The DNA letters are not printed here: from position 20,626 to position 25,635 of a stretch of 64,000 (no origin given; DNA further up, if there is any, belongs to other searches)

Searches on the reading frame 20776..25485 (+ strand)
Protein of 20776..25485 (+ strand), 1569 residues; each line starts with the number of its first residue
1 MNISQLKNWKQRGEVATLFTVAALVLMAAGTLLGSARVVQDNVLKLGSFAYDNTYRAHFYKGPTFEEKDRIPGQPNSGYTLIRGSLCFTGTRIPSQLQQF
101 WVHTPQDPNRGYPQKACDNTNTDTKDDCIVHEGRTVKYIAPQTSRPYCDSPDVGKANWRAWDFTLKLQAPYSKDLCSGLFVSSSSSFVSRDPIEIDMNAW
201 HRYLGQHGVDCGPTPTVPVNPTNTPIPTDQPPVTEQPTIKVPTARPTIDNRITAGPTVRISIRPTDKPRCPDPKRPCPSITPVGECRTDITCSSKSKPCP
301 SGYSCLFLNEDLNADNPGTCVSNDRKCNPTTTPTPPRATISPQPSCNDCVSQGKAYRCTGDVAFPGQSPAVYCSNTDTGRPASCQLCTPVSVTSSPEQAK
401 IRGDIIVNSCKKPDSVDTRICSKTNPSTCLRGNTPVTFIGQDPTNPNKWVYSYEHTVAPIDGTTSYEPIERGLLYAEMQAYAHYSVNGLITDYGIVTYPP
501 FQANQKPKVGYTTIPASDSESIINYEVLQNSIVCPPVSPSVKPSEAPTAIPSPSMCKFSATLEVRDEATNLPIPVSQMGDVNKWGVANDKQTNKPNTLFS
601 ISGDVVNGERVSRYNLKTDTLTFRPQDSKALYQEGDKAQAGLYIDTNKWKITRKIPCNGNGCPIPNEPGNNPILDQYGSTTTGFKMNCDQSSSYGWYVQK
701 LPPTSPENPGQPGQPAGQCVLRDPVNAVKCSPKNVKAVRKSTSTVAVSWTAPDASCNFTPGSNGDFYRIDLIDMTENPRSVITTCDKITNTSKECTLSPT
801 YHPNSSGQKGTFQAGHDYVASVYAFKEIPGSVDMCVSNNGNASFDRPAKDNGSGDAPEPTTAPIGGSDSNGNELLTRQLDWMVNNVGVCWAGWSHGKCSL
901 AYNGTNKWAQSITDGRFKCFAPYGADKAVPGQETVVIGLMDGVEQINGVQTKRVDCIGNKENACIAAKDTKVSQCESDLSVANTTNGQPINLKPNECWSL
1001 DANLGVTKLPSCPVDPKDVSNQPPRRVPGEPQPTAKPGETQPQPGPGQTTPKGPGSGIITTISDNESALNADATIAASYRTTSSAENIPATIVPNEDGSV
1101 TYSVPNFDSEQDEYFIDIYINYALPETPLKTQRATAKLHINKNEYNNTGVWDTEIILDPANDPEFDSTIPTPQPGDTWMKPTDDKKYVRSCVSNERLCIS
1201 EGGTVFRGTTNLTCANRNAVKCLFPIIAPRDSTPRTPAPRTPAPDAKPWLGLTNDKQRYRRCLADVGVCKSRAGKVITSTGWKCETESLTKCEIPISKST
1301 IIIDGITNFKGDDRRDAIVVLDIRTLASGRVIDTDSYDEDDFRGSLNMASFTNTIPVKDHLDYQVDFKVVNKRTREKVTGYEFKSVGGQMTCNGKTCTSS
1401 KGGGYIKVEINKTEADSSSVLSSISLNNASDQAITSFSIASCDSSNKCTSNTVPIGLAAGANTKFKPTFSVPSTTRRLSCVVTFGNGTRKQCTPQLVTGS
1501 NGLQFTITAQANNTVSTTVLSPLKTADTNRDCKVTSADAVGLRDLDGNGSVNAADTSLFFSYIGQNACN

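Call 10: search_protein_families(library=pfam, proteins=[window:20776-25485:+])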
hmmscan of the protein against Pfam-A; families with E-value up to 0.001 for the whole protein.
window:20776-25485:+ (1569 aa): 0 families

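Call 62: find_homologous_proteins(query=window:20776-25485:+, max_evalue=1e-50)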
Query window:20776-25485:+ (1569 aa): 7 proteins with E <= 1e-50 among 6435 candidates.
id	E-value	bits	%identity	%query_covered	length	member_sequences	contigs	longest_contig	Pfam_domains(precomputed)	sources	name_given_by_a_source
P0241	0.0e+0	2851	79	100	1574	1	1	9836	-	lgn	-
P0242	0.0e+0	2352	77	74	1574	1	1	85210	-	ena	-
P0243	0.0e+0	2202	91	65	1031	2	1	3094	-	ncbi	ncbi:MAG: hypothetical protein WBO77_00005, partial [Microgenomates group bacterium]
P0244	0.0e+0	1701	56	78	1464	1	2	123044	-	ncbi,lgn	-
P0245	0.0e+0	1526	52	74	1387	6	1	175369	-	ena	-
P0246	0.0e+0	1392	50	74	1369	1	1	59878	-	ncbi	-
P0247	0.0e+0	1061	44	67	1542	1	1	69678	PF24517.3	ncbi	-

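Call 63: find_encoding_contigs(protein=P0242, flank=10000, max_places=3)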
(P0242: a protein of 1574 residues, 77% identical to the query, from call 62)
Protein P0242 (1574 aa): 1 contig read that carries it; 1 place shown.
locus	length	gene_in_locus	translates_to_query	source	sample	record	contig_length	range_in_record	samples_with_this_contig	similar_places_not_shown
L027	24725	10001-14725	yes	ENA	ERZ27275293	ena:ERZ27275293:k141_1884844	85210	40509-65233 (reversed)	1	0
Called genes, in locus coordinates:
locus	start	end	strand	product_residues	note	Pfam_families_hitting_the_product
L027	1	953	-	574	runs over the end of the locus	-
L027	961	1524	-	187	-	-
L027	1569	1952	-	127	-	PF16320:Ribosomal_L12_N, PF00542:Ribosomal_L12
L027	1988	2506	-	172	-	PF00466:Ribosomal_L10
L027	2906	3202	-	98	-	-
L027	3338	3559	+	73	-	PF12728:HTH_17, PF00376:MerR, PF13411:MerR_1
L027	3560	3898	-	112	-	-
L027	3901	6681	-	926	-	-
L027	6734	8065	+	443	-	-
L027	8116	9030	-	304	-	PF00462:Glutaredoxin (weak)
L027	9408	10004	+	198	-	-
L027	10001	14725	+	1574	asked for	-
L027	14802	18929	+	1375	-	-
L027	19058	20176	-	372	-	-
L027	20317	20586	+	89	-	-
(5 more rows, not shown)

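Call 64: find_encoding_contigs(protein=P0241, flank=10000, max_places=3)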
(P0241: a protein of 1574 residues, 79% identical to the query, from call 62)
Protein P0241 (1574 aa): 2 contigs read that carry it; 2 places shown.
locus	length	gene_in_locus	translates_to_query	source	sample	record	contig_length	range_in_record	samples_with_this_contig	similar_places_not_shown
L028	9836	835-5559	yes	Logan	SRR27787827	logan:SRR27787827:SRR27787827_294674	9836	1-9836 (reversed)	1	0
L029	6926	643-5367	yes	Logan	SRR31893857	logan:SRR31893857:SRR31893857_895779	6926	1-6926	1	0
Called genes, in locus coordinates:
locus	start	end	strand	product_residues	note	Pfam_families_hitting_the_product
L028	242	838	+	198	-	-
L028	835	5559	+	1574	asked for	-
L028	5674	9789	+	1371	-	-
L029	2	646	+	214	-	?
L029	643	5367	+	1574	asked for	-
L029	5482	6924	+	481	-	?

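Call 74: find_encoding_contigs(protein=P0246, flank=10000, max_places=2)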
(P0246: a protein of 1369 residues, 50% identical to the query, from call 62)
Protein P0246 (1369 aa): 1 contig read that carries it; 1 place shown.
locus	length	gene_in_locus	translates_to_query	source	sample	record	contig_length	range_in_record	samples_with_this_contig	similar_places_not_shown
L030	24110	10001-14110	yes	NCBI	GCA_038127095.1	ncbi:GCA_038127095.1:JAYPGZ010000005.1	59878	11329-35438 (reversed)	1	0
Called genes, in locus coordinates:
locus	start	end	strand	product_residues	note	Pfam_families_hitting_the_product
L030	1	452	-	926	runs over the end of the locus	PF01447:Peptidase_M4, PF02868:Peptidase_M4_C, PF00963:Cohesin (faint), PF00404:Dockerin_1 (weak)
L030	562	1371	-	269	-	PF00963:Cohesin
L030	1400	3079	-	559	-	-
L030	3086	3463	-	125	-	-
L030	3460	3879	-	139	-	-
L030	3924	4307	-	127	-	PF16320:Ribosomal_L12_N, PF00542:Ribosomal_L12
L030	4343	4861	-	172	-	PF00466:Ribosomal_L10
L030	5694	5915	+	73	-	PF12728:HTH_17, PF00376:MerR, PF13411:MerR_1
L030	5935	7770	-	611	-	-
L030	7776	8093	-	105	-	-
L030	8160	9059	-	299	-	PF00462:Glutaredoxin (weak)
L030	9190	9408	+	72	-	-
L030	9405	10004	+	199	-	PF00963:Cohesin (weak)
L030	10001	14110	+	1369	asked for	-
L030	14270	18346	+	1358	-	PF00404:Dockerin_1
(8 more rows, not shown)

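Call 75: find_encoding_contigs(protein=P0244, flank=10000, max_places=2)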
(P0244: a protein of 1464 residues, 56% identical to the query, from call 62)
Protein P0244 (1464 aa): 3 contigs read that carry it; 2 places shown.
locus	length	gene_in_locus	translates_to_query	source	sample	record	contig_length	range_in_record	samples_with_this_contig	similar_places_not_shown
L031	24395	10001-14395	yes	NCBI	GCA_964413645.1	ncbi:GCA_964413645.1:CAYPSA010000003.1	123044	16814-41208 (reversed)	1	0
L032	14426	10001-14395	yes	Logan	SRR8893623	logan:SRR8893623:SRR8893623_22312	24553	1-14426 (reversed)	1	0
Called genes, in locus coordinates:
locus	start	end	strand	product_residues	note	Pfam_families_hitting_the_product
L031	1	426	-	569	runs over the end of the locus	-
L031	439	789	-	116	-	-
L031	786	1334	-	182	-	-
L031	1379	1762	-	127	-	PF16320:Ribosomal_L12_N, PF00542:Ribosomal_L12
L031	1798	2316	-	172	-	PF00466:Ribosomal_L10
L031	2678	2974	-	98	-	-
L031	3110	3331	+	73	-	PF12728:HTH_17, PF00376:MerR, PF13411:MerR_1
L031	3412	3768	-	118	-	-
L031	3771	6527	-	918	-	-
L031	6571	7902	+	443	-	-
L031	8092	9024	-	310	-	PF00462:Glutaredoxin (weak)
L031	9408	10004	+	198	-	PF00963:Cohesin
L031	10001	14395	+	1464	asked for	-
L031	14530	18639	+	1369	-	PF00404:Dockerin_1 (weak)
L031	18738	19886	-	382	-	-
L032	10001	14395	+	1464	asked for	-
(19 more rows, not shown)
